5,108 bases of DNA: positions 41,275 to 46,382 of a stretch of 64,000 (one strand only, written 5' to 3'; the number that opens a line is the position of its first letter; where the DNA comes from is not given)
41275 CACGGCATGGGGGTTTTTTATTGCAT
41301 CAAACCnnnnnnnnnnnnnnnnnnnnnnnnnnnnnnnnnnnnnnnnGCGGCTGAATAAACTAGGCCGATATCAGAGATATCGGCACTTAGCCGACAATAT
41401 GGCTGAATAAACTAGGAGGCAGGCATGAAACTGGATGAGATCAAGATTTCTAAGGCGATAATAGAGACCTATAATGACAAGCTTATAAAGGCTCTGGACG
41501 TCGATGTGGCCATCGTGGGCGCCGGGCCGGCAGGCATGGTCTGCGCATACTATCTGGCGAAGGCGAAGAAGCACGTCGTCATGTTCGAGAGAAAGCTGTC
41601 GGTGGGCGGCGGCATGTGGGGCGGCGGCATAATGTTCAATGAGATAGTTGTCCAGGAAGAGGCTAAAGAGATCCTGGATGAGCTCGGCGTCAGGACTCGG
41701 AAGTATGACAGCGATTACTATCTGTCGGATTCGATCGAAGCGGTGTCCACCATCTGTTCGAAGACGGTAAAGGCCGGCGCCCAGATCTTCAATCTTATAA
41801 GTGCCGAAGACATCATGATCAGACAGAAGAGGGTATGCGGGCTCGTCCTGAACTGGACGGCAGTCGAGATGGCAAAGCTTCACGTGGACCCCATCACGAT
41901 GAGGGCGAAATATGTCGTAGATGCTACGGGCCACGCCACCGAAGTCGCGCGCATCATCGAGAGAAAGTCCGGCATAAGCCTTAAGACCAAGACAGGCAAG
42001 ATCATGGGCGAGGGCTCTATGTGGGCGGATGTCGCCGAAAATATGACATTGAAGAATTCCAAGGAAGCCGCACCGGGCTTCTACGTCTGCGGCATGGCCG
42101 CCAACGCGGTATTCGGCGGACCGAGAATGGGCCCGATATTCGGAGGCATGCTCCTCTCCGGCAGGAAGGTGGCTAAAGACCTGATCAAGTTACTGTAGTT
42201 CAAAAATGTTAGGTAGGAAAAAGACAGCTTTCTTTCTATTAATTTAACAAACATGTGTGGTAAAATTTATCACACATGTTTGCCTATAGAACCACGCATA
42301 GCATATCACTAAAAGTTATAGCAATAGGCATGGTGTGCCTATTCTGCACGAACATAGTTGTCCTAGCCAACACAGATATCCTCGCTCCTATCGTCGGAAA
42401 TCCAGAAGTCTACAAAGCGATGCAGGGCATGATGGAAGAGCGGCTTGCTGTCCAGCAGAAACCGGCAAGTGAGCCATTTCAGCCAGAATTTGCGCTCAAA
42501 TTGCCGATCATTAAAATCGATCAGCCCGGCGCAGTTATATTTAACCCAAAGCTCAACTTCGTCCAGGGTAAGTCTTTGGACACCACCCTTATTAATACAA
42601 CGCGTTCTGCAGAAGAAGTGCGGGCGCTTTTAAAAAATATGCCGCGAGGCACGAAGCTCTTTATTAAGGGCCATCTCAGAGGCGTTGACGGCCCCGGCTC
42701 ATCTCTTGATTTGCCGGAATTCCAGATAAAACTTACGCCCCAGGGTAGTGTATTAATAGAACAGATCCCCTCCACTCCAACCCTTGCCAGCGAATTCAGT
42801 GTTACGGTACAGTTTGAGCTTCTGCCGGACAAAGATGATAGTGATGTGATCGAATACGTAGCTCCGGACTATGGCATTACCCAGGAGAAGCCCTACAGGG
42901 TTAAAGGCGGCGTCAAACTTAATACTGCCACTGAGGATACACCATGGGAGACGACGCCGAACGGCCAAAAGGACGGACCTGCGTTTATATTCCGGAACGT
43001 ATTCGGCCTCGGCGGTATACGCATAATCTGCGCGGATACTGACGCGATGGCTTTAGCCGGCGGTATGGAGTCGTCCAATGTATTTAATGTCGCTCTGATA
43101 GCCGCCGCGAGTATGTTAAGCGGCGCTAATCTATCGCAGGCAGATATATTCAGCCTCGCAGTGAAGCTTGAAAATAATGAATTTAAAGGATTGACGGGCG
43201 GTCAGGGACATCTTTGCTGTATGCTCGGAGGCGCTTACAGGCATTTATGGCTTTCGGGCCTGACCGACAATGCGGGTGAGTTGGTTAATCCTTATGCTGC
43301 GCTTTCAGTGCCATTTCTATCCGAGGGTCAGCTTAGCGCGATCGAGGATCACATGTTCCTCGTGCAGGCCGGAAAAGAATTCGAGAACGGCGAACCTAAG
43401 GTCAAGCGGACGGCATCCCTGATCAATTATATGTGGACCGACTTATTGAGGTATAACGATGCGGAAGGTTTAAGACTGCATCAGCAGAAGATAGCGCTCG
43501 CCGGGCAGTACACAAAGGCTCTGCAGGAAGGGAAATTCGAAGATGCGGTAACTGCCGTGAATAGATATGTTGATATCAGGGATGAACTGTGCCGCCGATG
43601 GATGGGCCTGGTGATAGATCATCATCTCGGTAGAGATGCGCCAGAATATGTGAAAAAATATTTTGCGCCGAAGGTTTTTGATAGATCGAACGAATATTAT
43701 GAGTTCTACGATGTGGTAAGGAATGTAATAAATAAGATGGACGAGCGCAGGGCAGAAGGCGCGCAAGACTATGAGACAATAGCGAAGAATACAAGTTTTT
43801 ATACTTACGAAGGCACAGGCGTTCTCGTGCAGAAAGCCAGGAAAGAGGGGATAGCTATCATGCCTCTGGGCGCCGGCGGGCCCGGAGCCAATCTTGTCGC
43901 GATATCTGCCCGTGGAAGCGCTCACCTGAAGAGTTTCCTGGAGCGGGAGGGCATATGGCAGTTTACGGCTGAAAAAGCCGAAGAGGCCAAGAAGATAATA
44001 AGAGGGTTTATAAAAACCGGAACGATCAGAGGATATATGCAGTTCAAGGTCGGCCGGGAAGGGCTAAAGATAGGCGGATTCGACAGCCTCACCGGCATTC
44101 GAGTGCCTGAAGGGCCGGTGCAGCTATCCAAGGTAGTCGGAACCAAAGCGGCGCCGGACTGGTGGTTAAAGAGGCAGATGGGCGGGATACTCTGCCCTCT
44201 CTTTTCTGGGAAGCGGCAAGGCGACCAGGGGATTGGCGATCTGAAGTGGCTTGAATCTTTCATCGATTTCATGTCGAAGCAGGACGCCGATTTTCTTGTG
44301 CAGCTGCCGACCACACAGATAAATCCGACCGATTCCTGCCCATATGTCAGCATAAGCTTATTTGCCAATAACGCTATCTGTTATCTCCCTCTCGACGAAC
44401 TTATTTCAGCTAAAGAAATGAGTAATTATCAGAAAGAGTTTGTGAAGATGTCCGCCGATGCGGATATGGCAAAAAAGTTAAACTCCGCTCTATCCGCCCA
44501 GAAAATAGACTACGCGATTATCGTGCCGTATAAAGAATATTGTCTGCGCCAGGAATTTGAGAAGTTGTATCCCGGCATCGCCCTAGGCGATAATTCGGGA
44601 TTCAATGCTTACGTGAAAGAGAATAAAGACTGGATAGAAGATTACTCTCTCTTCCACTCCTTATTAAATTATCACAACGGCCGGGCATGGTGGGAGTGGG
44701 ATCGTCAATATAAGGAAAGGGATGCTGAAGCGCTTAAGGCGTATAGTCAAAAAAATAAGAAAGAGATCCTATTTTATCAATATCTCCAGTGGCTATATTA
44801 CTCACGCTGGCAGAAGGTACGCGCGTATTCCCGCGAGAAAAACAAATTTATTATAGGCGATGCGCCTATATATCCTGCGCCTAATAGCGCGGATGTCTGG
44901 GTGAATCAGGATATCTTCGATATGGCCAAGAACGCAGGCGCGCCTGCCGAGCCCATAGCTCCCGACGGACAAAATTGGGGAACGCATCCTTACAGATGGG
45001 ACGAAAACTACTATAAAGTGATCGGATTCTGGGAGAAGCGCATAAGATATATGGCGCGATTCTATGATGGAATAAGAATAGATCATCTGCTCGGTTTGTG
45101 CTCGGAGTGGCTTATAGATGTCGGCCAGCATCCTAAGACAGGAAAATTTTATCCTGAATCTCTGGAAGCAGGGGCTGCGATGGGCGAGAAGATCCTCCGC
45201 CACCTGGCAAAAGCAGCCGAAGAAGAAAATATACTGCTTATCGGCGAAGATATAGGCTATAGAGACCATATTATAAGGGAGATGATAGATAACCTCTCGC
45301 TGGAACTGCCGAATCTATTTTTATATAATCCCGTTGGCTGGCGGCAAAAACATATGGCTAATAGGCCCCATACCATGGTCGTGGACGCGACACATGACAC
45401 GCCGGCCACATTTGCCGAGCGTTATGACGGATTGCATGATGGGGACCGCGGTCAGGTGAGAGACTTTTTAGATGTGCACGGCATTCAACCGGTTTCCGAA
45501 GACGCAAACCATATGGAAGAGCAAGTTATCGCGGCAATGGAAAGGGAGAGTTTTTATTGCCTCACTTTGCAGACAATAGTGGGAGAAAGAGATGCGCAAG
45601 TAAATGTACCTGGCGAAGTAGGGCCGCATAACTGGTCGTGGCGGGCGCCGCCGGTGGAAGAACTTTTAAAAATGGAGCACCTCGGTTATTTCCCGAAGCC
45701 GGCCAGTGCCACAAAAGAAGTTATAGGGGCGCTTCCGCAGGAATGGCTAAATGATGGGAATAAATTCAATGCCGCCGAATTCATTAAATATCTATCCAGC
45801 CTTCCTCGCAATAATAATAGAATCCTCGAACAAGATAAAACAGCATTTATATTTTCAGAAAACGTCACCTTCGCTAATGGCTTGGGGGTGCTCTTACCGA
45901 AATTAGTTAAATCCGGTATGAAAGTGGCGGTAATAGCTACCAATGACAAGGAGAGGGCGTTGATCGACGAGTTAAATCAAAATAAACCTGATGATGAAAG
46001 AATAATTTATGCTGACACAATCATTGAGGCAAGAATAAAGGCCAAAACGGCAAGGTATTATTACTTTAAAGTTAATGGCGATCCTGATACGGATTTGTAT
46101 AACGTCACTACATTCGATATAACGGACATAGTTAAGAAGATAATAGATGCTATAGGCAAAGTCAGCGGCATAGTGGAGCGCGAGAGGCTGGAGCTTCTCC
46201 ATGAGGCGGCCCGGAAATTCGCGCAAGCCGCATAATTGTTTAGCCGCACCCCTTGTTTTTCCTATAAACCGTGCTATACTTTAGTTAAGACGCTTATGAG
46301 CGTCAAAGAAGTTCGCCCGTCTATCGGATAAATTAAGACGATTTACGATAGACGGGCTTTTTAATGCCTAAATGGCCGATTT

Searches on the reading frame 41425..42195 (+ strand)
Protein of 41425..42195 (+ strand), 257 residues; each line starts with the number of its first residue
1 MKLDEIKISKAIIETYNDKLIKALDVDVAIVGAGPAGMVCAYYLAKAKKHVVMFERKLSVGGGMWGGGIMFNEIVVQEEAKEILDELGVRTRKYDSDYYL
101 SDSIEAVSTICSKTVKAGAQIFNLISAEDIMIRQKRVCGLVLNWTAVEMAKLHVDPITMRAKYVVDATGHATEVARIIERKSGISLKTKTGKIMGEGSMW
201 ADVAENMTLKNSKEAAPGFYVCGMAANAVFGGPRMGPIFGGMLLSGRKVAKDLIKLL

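Call 56: search_protein_families(library=pfam, proteins=[window:41425-42195:+], max_evalue=0.001)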
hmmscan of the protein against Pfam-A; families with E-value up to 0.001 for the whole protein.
window:41425-42195:+ (257 aa): 10 families
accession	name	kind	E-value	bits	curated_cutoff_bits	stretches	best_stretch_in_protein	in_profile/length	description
PF01946.23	Thi4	-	1.5e-79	267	26.2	1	9-239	1-235/235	Thi4 family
PF12831.13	FAD_oxidored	-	7.1e-11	42.5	27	1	27-172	1-148/416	FAD dependent oxidoreductase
PF07992.20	Pyr_redox_2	-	1.3e-09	38.3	26.1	1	27-175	2-114/291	Pyridine nucleotide-disulphide oxidoreductase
PF13450.12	NAD_binding_8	-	1.6e-09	38.3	21.9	1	30-62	1-33/68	NAD(P)-binding Rossmann-like domain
PF01266.30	DAO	-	2.3e-08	34.4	27.9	1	27-63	1-37/353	FAD dependent oxidoreductase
PF03486.20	HI0933_like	-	9.5e-07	28.9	50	1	27-90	2-66/244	HI0933-like protein Rossmann domain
PF00890.30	FAD_binding_2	-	1.3e-06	28.3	20.4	1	27-62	1-36/414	FAD binding domain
PF01494.25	FAD_binding_3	-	1e-05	25.4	22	1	25-57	1-33/349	FAD binding domain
PF01134.28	GIDA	-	0.00013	21.6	22.1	0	27-170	1-150/391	Glucose inhibited division protein A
PF00070.33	Pyr_redox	-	0.00094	20.1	22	0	28-57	2-31/82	Pyridine nucleotide-disulphide oxidoreductase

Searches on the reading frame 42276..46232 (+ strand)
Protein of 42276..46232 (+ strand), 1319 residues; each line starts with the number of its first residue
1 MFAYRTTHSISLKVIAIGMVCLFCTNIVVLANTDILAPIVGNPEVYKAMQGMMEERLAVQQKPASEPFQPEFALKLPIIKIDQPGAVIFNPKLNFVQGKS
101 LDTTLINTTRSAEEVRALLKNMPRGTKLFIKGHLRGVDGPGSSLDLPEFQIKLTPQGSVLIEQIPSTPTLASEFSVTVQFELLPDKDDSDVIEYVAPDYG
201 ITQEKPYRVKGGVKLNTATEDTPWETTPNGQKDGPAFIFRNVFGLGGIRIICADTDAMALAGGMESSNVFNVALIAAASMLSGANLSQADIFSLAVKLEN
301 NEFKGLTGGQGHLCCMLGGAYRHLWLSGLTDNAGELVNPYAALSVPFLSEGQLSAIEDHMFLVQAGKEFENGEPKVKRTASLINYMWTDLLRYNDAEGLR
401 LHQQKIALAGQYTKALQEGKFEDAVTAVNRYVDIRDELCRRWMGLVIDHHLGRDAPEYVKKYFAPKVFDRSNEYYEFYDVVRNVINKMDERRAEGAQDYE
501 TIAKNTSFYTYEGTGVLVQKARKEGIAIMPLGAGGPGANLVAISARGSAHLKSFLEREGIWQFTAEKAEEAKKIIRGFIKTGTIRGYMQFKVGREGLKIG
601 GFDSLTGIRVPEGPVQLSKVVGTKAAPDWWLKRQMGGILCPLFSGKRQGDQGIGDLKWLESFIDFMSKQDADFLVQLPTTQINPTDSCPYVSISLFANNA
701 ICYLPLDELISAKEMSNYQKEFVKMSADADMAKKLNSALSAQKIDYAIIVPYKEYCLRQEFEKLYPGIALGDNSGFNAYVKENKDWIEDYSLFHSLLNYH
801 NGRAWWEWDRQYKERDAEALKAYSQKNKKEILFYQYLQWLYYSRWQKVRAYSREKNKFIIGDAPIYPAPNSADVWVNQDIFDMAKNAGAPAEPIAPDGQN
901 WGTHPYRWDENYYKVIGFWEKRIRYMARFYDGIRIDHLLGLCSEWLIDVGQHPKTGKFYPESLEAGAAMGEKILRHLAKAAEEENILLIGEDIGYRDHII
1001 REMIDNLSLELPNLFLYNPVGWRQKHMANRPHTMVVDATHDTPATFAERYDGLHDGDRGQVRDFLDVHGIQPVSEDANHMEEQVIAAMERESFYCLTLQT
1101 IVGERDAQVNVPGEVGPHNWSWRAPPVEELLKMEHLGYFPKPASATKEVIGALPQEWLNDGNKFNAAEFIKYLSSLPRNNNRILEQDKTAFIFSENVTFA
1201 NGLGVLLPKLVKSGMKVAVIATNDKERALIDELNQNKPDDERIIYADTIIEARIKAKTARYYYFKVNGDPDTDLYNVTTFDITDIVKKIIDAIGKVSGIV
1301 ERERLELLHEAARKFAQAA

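Call 56: search_protein_families(library=pfam, proteins=[window:42276-46232:+], max_evalue=0.001)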
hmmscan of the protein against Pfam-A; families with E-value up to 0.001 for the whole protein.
window:42276-46232:+ (1319 aa): 1 family
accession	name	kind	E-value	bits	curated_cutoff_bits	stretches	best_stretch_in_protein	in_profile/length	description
PF02446.23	Glyco_hydro_77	-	6.4e-84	282.9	25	1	647-1125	8-460/465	4-alpha-glucanotransferase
